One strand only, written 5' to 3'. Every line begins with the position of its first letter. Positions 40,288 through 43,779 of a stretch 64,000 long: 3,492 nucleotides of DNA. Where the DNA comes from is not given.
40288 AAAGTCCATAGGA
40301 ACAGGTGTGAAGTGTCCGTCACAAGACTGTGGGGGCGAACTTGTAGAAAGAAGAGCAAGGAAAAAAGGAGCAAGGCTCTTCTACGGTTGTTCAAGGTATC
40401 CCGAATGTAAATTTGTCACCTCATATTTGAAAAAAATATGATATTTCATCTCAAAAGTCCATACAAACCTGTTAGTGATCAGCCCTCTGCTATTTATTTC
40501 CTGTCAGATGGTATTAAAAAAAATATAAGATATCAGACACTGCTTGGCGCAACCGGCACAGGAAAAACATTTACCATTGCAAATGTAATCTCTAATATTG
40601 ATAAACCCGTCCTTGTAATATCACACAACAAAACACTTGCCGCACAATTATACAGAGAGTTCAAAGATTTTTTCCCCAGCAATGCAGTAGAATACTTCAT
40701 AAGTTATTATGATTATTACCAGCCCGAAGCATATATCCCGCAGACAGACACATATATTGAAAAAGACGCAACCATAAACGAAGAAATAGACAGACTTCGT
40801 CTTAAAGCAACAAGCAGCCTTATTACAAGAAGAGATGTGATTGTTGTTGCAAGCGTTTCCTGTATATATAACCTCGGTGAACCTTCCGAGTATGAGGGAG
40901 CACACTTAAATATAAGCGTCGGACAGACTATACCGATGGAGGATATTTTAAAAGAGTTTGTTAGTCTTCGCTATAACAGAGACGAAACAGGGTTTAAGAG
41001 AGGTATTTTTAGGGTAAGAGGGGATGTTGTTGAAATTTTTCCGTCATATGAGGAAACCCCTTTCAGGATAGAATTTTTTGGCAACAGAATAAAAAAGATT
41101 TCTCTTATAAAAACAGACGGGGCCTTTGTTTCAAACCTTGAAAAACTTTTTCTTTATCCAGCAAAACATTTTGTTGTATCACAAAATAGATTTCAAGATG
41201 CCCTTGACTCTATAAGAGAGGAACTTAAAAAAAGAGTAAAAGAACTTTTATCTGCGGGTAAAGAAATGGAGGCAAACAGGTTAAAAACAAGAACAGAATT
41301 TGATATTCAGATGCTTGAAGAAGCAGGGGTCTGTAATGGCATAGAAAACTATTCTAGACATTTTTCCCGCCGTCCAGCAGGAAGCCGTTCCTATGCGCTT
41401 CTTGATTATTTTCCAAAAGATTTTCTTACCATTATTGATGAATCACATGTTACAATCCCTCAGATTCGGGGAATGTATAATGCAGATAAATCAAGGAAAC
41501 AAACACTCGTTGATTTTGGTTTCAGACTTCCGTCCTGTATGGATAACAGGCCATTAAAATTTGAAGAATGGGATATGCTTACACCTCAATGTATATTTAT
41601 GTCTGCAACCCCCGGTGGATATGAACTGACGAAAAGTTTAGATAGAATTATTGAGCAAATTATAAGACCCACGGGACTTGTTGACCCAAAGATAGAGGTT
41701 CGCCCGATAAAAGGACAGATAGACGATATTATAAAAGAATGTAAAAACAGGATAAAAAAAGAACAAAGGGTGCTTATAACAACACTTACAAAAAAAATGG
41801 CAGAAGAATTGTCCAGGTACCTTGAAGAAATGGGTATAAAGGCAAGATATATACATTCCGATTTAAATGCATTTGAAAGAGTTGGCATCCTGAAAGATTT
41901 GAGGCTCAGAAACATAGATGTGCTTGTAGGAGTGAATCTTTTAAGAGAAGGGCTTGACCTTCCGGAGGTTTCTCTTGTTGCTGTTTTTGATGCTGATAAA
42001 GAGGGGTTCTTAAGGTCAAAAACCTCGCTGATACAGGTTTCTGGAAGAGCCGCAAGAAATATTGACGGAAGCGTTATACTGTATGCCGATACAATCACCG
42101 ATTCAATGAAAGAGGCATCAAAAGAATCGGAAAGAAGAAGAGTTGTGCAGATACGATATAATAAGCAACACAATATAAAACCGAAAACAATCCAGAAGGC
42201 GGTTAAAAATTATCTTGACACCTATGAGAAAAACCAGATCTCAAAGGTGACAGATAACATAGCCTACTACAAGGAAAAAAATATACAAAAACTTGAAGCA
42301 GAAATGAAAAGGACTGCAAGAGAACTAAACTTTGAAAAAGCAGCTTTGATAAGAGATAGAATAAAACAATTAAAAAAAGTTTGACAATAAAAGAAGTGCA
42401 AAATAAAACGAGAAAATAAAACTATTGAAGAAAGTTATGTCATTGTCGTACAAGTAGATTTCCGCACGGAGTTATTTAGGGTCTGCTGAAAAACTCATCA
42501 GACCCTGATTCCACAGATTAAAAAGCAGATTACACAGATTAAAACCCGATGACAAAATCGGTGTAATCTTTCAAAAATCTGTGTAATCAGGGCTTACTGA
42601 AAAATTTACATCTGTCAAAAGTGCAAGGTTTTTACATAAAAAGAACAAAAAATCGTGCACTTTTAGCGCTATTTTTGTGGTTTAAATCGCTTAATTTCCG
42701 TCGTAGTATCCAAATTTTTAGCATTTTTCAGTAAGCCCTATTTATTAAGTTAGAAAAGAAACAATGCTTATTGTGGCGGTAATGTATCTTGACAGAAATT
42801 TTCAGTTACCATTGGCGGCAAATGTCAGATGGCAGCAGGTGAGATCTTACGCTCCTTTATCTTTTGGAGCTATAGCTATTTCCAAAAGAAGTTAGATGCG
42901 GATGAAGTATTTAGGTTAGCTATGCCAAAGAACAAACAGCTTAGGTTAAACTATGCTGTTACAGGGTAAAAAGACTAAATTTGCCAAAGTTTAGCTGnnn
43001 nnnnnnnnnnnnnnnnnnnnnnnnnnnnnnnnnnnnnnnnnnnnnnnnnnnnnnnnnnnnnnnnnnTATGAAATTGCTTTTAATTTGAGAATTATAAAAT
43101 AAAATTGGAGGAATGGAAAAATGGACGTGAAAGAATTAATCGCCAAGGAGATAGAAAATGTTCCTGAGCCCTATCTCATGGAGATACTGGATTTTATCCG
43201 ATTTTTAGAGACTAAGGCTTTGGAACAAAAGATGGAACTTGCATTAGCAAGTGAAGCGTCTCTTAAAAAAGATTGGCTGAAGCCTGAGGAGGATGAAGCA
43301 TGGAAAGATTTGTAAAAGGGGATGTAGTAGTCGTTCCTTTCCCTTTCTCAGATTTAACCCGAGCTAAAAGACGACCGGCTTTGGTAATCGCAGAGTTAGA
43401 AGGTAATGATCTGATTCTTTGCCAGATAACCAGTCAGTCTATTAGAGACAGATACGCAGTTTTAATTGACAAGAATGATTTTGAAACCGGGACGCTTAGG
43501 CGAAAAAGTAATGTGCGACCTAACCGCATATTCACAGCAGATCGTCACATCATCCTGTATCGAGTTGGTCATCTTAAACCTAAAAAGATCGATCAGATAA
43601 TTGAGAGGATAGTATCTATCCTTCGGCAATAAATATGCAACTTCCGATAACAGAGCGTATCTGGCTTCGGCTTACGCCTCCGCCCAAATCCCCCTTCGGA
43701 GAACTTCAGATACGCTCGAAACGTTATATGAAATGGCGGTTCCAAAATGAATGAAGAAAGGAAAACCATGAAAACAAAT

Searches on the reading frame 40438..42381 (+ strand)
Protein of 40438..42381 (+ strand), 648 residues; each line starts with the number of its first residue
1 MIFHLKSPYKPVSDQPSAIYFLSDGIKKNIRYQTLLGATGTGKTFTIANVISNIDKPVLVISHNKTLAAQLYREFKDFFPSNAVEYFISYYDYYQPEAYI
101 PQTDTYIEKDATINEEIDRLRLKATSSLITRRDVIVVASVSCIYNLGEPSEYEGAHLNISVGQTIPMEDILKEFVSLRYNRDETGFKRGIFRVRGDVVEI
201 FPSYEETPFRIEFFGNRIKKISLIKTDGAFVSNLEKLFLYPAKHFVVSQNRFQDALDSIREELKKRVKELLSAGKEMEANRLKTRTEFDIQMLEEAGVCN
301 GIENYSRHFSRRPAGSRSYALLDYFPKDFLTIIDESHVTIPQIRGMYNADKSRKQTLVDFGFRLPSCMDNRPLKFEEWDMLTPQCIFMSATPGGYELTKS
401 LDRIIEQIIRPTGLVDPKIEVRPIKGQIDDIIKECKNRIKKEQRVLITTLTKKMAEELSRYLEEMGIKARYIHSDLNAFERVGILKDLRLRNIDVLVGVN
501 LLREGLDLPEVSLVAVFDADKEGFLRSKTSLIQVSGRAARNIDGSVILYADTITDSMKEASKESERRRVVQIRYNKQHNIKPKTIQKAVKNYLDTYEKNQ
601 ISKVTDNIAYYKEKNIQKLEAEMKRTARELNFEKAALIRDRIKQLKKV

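Call 99: search_protein_families(library=pfam, proteins=[window:40438-42381:+], max_evalue=0.001)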
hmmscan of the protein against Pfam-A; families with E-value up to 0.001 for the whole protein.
window:40438-42381:+ (648 aa): 8 families
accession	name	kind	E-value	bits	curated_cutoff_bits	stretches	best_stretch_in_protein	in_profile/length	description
PF17757.6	UvrB_inter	-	2.2e-25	89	22.9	1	157-245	1-91/91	UvrB interaction domain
PF00271.37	Helicase_C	-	2.5e-19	70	23.5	1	431-541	6-109/110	Helicase conserved C-terminal domain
PF12344.14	UvrB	-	9.4e-19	67.4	27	1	548-589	1-42/43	Ultra-violet resistance protein B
PF04851.21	ResIII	-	2.8e-10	40.8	22.5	1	10-90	3-84/164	Type III restriction enzyme, res subunit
PF02151.25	UVR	-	2e-08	34.1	21.5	1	613-647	1-35/36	UvrB/uvrC motif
PF00270.35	DEAD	-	6.4e-06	26.4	26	0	35-82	19-72/167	DEAD/DEAH box helicase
PF13245.12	AAA_19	-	3.3e-05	24.5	25.1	0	33-55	14-36/134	AAA domain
PF13604.12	AAA_30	-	0.00032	20.9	27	0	29-76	17-67/191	AAA domain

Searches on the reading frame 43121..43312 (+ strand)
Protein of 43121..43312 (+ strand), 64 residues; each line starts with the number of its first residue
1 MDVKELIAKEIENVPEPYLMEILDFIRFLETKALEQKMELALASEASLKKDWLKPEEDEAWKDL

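Call 99: search_protein_families(library=pfam, proteins=[window:43121-43312:+], max_evalue=0.001)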
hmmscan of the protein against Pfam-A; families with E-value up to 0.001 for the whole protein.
window:43121-43312:+ (64 aa): 1 family
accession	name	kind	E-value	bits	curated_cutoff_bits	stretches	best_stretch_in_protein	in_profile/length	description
PF10047.15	DUF2281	-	4.2e-06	27.7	26.5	1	7-42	2-38/64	Protein of unknown function (DUF2281)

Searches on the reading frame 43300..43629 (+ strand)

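Call 99: search_protein_families(library=pfam, proteins=[window:43300-43629:+], max_evalue=0.001)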
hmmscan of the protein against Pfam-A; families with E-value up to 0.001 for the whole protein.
window:43300-43629:+ (110 aa): 1 family
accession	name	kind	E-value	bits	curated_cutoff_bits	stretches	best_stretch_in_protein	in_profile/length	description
PF02452.23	PemK_toxin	-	1.5e-12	48.2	23.1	1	6-107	2-108/109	PemK-like, MazF-like toxin of type II toxin-antitoxin system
